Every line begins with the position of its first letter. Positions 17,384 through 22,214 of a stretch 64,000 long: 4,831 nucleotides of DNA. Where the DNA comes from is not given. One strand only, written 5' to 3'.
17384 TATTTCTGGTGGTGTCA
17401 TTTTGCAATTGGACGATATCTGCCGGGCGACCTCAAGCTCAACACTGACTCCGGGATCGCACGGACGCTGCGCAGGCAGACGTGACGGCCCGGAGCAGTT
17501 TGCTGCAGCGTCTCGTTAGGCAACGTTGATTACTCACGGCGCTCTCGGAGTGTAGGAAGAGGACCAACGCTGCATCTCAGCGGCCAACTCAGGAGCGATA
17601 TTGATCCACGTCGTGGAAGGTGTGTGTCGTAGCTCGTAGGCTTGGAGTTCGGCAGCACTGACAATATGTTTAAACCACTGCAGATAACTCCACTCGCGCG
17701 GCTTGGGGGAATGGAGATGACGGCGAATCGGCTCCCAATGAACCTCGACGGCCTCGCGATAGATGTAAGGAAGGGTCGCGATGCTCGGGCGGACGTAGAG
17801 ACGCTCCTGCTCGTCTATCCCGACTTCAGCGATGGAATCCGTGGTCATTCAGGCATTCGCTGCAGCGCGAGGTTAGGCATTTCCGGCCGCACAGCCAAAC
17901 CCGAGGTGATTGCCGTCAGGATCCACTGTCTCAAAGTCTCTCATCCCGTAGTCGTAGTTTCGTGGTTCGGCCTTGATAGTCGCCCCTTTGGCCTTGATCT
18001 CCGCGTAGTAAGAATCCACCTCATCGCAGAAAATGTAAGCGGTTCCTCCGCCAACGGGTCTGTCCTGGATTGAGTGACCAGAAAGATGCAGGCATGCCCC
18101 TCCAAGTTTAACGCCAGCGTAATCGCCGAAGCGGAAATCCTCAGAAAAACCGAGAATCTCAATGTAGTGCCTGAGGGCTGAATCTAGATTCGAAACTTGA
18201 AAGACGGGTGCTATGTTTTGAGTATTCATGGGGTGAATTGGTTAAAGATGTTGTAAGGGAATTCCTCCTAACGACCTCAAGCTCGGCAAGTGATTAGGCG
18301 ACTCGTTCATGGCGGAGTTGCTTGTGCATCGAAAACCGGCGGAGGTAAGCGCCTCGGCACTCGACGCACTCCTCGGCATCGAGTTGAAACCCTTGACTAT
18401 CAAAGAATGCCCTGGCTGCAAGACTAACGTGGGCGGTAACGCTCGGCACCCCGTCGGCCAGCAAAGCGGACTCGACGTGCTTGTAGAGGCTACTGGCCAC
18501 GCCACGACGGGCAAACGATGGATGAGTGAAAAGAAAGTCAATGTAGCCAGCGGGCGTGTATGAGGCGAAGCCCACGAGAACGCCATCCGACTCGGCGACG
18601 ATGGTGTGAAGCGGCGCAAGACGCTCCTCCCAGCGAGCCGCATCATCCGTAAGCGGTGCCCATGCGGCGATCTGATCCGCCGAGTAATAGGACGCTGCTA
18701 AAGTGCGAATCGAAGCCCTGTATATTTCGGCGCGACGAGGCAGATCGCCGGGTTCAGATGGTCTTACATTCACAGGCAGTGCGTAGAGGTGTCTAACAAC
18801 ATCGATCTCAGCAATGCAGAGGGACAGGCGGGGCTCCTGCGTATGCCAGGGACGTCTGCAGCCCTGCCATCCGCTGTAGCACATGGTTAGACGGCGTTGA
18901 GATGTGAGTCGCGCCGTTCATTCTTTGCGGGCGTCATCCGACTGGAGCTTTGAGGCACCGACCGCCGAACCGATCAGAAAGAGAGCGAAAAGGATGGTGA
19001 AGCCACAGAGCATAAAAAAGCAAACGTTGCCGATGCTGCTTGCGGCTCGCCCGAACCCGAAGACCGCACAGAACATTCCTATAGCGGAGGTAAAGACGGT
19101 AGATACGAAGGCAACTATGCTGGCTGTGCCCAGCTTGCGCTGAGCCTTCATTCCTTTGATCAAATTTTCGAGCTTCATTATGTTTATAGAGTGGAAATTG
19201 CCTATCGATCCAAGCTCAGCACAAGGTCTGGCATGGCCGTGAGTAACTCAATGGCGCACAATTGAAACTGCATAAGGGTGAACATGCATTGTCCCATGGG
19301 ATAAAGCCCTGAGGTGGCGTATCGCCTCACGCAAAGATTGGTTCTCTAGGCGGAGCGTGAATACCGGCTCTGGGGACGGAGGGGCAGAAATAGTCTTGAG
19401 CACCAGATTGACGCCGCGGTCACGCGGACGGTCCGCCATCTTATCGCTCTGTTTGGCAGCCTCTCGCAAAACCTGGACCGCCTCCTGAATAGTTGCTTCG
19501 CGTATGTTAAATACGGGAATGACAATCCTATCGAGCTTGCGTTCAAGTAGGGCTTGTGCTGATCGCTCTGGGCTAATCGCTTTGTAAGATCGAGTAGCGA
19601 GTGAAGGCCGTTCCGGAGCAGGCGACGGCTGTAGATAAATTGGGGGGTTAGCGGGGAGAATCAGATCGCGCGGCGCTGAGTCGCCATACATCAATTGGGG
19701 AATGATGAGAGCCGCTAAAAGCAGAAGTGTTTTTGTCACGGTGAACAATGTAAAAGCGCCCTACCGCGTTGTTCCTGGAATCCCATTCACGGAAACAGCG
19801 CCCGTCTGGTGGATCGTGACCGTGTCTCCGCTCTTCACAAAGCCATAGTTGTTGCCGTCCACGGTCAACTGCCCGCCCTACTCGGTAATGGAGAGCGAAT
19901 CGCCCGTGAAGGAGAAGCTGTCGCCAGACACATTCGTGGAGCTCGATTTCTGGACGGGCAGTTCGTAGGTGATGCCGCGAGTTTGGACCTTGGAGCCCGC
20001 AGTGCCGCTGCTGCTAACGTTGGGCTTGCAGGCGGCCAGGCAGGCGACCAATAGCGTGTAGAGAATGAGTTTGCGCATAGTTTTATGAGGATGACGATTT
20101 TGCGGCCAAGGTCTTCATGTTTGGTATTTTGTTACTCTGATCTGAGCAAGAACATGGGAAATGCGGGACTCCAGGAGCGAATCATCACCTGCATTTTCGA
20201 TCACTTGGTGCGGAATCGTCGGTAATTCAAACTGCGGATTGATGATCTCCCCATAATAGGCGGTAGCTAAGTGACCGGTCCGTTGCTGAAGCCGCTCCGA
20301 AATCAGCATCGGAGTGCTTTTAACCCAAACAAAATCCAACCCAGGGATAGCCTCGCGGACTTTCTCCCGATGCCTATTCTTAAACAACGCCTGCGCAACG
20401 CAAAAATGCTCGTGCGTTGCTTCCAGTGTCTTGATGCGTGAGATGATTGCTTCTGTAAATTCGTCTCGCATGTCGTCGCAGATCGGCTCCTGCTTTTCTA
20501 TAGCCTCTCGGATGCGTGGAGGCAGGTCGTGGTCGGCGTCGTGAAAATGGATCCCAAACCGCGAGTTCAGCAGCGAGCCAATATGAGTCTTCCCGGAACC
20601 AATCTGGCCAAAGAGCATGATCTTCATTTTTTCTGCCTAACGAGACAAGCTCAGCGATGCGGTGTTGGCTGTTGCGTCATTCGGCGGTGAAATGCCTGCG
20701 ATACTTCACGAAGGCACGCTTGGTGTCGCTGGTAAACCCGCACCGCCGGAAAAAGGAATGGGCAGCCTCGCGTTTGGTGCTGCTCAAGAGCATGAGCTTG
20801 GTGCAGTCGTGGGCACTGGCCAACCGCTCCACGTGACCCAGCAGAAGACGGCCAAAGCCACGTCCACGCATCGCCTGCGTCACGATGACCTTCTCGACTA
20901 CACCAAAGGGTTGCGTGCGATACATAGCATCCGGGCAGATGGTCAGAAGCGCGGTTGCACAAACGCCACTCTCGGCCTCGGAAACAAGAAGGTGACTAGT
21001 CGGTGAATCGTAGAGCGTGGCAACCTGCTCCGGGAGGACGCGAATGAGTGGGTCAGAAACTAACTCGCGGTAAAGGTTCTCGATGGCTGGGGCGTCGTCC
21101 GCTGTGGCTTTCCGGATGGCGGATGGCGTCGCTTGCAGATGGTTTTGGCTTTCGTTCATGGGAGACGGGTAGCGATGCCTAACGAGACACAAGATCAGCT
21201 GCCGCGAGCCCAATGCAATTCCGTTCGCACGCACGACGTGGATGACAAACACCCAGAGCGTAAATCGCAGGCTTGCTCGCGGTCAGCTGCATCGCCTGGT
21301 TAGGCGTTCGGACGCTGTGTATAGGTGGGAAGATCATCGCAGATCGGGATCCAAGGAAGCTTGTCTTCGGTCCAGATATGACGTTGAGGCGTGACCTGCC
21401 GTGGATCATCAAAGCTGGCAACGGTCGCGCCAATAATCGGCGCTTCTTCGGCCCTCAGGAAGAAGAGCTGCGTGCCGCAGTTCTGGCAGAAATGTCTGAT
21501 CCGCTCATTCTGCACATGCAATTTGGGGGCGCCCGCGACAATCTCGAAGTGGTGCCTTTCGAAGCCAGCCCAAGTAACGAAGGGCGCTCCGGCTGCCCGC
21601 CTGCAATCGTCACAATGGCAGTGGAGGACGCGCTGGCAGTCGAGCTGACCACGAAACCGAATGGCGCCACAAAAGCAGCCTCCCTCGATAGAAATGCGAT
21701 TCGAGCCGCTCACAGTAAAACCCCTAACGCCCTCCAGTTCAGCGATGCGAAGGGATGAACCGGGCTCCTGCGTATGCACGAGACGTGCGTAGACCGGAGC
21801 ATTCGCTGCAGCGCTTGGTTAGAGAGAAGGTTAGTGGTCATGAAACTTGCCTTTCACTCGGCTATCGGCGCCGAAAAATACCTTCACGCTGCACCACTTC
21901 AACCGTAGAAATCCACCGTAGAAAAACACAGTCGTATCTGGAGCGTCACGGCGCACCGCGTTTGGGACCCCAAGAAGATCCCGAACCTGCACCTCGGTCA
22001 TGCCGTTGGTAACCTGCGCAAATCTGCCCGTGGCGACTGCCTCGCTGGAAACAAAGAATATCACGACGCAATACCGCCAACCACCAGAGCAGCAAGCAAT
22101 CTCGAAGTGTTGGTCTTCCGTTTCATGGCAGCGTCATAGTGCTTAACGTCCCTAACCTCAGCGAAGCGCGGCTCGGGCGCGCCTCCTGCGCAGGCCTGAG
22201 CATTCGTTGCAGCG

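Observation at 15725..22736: Integron-type gene-cassette array with a private attC family but no integrase in view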

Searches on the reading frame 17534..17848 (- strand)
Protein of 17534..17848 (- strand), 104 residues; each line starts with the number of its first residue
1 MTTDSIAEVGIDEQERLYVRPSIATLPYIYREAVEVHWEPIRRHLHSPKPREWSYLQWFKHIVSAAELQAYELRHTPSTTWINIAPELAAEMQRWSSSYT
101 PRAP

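Call 8: search_protein_families(library=pfam, proteins=[window:17534-17848:-], max_evalue=0.01)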
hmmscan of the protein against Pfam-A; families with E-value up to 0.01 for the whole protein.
window:17534-17848:- (104 aa): 1 family
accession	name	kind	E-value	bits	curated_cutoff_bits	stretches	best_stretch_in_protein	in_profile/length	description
PF18287.6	Hfx_Cass5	-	9.5e-21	74.2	25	1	4-67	1-64/77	Integron Cassette Protein Hfx_Cass5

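Call 32: search_protein_families(library=ncbifam, proteins=[window:17534-17848:-], max_evalue=0.01)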
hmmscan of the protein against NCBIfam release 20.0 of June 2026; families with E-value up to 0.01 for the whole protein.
window:17534-17848:- (104 aa): 0 families

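Call 60: find_homologous_proteins(query=window:17534-17848:-, max_evalue=0.00001)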
Query window:17534-17848:- (104 aa): 36 proteins with E <= 0.00001 among 40 candidates.
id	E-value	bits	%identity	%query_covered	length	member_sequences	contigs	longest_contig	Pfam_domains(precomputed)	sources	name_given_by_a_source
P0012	2.3e-63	229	100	100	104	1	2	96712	PF18287.6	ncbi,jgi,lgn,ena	ncbi:MAG TPA: hypothetical protein VF585_06460 [Chthoniobacterales bacterium]|jgi:hypothetical prote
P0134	1.7e-49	184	80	100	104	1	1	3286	PF18287.6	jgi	jgi:hypothetical protein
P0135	3.7e-48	180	77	100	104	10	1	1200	PF18287.6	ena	-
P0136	1.8e-43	165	73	97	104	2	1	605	PF18287.6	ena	-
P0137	1.8e-42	162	66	100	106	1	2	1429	PF18287.6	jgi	jgi:hypothetical protein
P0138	1.9e-42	162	72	99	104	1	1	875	PF18287.6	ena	-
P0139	3.6e-42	161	77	91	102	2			PF18287.6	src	-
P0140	1.2e-41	159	73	94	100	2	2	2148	PF18287.6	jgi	-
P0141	4.3e-41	157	71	97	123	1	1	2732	PF18287.6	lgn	-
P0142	1.1e-40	156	70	94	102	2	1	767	PF18287.6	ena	-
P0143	3.0e-40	155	70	97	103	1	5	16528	PF18287.6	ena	-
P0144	1.2e-39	153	69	97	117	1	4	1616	PF18287.6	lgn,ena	-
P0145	3.3e-38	148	64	97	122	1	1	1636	PF18287.6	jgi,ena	-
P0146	5.2e-37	144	67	96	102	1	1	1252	PF18287.6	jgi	jgi:hypothetical protein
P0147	1.2e-35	140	66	98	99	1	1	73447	PF18287.6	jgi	jgi:hypothetical protein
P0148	6.6e-33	131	61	96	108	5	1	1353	PF18287.6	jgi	jgi:hypothetical protein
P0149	8.5e-33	131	60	100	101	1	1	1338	PF18287.6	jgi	jgi:hypothetical protein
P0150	4.1e-29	119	59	90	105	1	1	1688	PF18287.6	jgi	jgi:hypothetical protein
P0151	5.4e-29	118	55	94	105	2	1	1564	PF18287.6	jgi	jgi:hypothetical protein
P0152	4.6e-28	115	61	85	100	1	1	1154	PF18287.6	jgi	jgi:hypothetical protein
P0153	2.8e-27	113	53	94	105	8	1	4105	PF18287.6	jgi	jgi:hypothetical protein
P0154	6.0e-27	112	55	94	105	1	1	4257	PF18287.6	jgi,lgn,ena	-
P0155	1.5e-25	107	53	99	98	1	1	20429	PF18287.6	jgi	jgi:hypothetical protein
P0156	2.6e-24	103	55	92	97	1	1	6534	PF18287.6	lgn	-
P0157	4.5e-24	103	50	94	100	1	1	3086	PF18287.6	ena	-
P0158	7.5e-24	102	55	89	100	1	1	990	PF18287.6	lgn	-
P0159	1.1e-23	101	53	89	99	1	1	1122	PF18287.6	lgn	-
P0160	1.5e-23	101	49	94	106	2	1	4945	PF18287.6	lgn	-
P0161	8.7e-22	95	51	89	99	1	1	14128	PF18287.6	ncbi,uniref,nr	ncbi:hypothetical protein [Sphingosinicella terrae]|uniref:hypothetical protein n=1 Tax=Sphingosinic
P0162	8.3e-21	92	50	89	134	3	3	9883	PF18287.6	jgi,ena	jgi:hypothetical protein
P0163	1.0e-20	92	86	47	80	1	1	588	PF18287.6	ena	-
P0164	1.1e-20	92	59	67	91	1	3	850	PF18287.6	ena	-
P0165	1.3e-20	91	47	93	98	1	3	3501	PF18287.6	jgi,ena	-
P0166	4.1e-20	90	55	78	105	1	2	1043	PF18287.6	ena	-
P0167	2.8e-18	84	49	81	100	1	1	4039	PF18287.6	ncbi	-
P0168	1.1e-16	79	55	63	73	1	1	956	PF18287.6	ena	-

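Call 61: find_encoding_contigs(protein=P0134, flank=5000, max_places=2)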
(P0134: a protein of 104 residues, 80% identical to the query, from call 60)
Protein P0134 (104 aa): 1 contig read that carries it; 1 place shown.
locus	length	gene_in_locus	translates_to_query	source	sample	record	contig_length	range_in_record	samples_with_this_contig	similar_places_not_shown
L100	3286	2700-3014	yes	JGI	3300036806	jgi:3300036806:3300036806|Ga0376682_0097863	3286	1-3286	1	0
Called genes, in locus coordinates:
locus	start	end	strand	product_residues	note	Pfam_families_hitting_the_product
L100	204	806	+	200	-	-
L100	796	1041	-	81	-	-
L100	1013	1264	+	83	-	-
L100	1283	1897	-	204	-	-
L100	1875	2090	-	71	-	-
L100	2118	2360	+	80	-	-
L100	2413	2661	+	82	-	-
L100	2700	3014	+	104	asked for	PF18287:Hfx_Cass5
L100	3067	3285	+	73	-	?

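Call 62: find_encoding_contigs(protein=P0143, flank=10000, max_places=2)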
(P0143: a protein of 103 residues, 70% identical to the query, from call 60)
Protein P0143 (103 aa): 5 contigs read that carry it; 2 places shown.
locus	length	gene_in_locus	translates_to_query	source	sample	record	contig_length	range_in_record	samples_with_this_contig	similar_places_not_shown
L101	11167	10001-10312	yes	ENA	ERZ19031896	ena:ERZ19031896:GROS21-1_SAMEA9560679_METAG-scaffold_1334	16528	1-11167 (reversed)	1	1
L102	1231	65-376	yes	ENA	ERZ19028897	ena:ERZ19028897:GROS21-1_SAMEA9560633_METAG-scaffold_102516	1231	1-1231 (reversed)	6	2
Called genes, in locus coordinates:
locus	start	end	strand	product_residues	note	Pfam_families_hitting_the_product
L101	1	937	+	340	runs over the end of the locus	PF04613:LpxD, PF25084:LbH_EIF2B (faint), PF25087:GMPPB_C (faint), PF00132:Hexapep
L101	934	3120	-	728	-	PF03190:Thioredox_DsbH, PF13899:Thioredoxin_7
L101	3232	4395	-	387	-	PF00155:Aminotran_1_2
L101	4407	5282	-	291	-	PF02113:Peptidase_S13 (weak), PF00768:Peptidase_S11, PF13354:Beta-lactamase2 (weak)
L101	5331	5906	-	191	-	PF25063:ARM_TT21_C (weak), PF13424:TPR_12 (faint), PF14559:TPR_19, PF07719:TPR_2 (faint), PF13432:TPR_16 (faint), PF13428:TPR_14 (weak), PF23914:TPR_CcmH_CycH (weak), PF13414:TPR_11 (weak), +3 more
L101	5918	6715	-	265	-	PF03446:NAD_binding_2 (weak), PF03807:F420_oxidored, PF14748:P5CR_dimer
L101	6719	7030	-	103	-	-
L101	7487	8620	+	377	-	-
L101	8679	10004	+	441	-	PF00749:tRNA-synt_1c, PF19269:Anticodon_2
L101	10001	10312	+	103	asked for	PF18287:Hfx_Cass5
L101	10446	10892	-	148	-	PF01797:Y1_Tnp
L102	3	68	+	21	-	?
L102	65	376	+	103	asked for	PF18287:Hfx_Cass5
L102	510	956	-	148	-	PF01797:Y1_Tnp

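Call 63: find_encoding_contigs(protein=P0147, flank=10000, max_places=2)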
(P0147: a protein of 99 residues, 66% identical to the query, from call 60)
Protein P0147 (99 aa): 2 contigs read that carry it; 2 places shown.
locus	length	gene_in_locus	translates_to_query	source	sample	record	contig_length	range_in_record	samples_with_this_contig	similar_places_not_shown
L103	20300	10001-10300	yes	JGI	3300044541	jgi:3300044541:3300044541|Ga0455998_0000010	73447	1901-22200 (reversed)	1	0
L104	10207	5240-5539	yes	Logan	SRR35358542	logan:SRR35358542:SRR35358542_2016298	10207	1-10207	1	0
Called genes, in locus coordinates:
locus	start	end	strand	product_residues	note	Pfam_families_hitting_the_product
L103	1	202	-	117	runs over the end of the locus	-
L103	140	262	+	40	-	-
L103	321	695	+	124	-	-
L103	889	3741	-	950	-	PF00498:FHA, PF00069:Pkinase, PF01636:APH (faint), PF07714:PK_Tyr_Ser-Thr, PF13432:TPR_16 (weak), PF12799:LRR_4 (faint)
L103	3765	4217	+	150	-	-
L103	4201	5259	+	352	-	-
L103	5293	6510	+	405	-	PF00150:Cellulase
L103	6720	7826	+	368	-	PF01425:Amidase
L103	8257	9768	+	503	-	PF24517:CBM96, PF03781:FGE-sulfatase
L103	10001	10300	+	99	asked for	PF18287:Hfx_Cass5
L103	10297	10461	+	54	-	-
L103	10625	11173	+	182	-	-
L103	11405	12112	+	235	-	PF13432:TPR_16 (faint), PF13414:TPR_11 (faint), PF23914:TPR_CcmH_CycH (faint), PF07719:TPR_2 (faint), PF13428:TPR_14 (faint), PF00515:TPR_1 (faint)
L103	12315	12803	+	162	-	PF26887:Phage_T4_End_IV (weak)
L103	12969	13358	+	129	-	PF04343:DUF488 (weak), PF22751:DUF488-N3a, PF22752:DUF488-N3i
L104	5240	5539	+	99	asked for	PF18287:Hfx_Cass5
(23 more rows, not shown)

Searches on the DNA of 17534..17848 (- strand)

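Call 64: search_with_rna_model(model_id=R1, sources=[L100, L101, L102, L103, L104], max_evalue=1)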
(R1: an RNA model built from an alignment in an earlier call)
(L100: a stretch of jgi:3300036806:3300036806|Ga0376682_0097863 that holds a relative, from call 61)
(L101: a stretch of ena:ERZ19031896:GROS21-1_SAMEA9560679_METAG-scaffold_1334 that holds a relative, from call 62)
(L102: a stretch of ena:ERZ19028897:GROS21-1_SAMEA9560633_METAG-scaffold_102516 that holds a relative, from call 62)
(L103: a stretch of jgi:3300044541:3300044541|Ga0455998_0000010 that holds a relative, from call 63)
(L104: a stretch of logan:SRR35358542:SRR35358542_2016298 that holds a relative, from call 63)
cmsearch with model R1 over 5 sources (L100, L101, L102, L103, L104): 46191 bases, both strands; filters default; matches with E-value up to 1: 2.
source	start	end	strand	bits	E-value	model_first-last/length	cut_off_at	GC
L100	814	937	+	32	1e-06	1-103/103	no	0.69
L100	96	187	+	15.1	0.064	1-103/103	no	0.66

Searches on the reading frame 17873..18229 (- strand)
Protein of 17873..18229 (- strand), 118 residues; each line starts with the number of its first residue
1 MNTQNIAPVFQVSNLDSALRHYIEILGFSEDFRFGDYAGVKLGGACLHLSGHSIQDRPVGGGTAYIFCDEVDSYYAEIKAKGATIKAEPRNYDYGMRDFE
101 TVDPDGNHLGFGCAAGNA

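Call 7: search_protein_families(library=pfam, proteins=[window:17873-18229:-], max_evalue=0.01)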
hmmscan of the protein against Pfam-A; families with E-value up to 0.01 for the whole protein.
window:17873-18229:- (118 aa): 2 families
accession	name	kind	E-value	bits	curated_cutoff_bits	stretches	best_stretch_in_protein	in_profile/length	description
PF00903.31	Glyoxalase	-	4.4e-09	37.2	20.6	1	10-109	7-119/121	Glyoxalase/Bleomycin resistance protein/Dioxygenase superfamily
PF19581.5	Glyoxalase_7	-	1.3e-07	32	23.6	1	4-111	14-126/133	Glyoxalase superfamily protein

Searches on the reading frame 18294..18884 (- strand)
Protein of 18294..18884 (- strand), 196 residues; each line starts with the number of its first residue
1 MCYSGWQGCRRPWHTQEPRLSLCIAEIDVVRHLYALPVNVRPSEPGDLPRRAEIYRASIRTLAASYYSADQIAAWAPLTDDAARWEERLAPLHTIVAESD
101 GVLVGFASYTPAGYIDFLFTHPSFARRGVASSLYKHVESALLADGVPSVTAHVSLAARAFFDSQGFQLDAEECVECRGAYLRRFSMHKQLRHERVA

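Call 7: search_protein_families(library=pfam, proteins=[window:18294-18884:-], max_evalue=0.01)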
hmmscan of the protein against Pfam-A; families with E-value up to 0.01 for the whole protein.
window:18294-18884:- (196 aa): 5 families
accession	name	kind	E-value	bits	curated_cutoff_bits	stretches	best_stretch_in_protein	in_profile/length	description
PF13673.13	Acetyltransf_10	-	1.3e-13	51.5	23.6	1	65-175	3-116/128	Acetyltransferase (GNAT) domain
PF00583.31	Acetyltransf_1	-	3.8e-13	50.2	20.7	1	68-166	9-116/116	Acetyltransferase (GNAT) family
PF13508.13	Acetyltransf_7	-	9.4e-10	39.2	27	1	93-167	4-83/84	Acetyltransferase (GNAT) domain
PF08445.16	FR47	-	0.00036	20.9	22.1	1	104-173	13-84/86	FR47-like protein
PF13527.13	Acetyltransf_9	-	0.00084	19.8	25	0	101-153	50-113/127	Acetyltransferase (GNAT) domain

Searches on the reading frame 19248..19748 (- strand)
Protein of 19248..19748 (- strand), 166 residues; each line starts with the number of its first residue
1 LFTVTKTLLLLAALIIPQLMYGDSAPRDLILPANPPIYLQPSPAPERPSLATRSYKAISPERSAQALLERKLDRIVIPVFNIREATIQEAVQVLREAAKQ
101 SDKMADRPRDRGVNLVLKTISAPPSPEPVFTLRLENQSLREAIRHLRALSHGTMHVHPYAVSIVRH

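Call 7: search_protein_families(library=pfam, proteins=[window:19248-19748:-], max_evalue=0.01)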
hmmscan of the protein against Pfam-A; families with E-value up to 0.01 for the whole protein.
window:19248-19748:- (166 aa): 0 families

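Call 32: search_protein_families(library=ncbifam, proteins=[window:19248-19748:-], max_evalue=0.01)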
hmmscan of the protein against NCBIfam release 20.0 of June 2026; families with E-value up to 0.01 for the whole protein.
window:19248-19748:- (166 aa): 1 family
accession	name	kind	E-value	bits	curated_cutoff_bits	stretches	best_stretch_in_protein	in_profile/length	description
NF042912.1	Amuc_1098_fam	equivalog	6.6e-16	57.5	750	1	56-164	241-354/805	Amuc_1098 family type IV pilus outer membrane protein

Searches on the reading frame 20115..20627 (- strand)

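Call 7: search_protein_families(library=pfam, proteins=[window:20115-20627:-], max_evalue=0.01)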
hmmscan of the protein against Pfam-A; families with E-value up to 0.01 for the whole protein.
window:20115-20627:- (170 aa): 3 families
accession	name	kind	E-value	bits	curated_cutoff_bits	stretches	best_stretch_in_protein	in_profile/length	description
PF13238.12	AAA_18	-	7.6e-05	23.6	29.4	1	3-119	1-114/128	AAA domain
PF01121.26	CoaE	-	0.00013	22.1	27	1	3-88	3-79/180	Dephospho-CoA kinase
PF01202.28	SKI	-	0.0021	18.7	22.1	1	10-72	2-62/159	Shikimate kinase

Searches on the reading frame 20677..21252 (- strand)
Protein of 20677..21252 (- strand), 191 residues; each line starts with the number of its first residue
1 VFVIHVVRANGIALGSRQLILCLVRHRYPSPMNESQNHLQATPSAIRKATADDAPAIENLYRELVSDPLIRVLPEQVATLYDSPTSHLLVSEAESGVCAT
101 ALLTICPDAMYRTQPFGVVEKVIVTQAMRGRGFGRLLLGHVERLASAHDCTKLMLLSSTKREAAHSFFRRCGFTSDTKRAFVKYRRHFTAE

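Call 7: search_protein_families(library=pfam, proteins=[window:20677-21252:-], max_evalue=0.01)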
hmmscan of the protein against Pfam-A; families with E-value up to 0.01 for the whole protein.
window:20677-21252:- (191 aa): 4 families
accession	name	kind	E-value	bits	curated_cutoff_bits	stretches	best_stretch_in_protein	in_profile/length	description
PF00583.31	Acetyltransf_1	-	1.4e-13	51.5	20.7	1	59-173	3-116/116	Acetyltransferase (GNAT) family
PF13508.13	Acetyltransf_7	-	1.9e-10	41.4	27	1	85-174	2-83/84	Acetyltransferase (GNAT) domain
PF13673.13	Acetyltransf_10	-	6e-05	23.5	23.6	1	118-179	53-113/128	Acetyltransferase (GNAT) domain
PF08445.16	FR47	-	6e-05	23.4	22.1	1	113-182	18-86/86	FR47-like protein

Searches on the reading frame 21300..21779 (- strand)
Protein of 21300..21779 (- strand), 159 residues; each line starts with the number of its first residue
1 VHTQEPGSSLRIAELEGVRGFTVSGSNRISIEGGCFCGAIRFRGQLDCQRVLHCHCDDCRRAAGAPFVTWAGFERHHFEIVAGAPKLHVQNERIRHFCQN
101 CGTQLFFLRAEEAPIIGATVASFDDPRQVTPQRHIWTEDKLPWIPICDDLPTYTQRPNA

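Call 7: search_protein_families(library=pfam, proteins=[window:21300-21779:-], max_evalue=0.01)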
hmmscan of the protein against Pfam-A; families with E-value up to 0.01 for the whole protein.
window:21300-21779:- (159 aa): 1 family
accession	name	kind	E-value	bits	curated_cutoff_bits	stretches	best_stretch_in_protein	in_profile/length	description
PF04828.22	GFA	-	3.3e-25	88.9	24.3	1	31-139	2-115/115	Glutathione-dependent formaldehyde-activating enzyme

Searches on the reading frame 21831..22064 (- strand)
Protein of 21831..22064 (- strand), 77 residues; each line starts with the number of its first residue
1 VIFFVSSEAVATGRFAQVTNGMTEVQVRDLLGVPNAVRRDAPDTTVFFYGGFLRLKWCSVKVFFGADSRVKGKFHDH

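Call 7: search_protein_families(library=pfam, proteins=[window:21831-22064:-], max_evalue=0.01)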
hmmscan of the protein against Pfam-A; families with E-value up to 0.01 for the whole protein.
window:21831-22064:- (77 aa): 1 family
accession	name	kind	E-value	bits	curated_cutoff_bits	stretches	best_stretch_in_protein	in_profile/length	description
PF04355.18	BamE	-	0.00013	22.1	23.2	1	16-70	10-67/71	Outer membrane protein assembly factor BamE domain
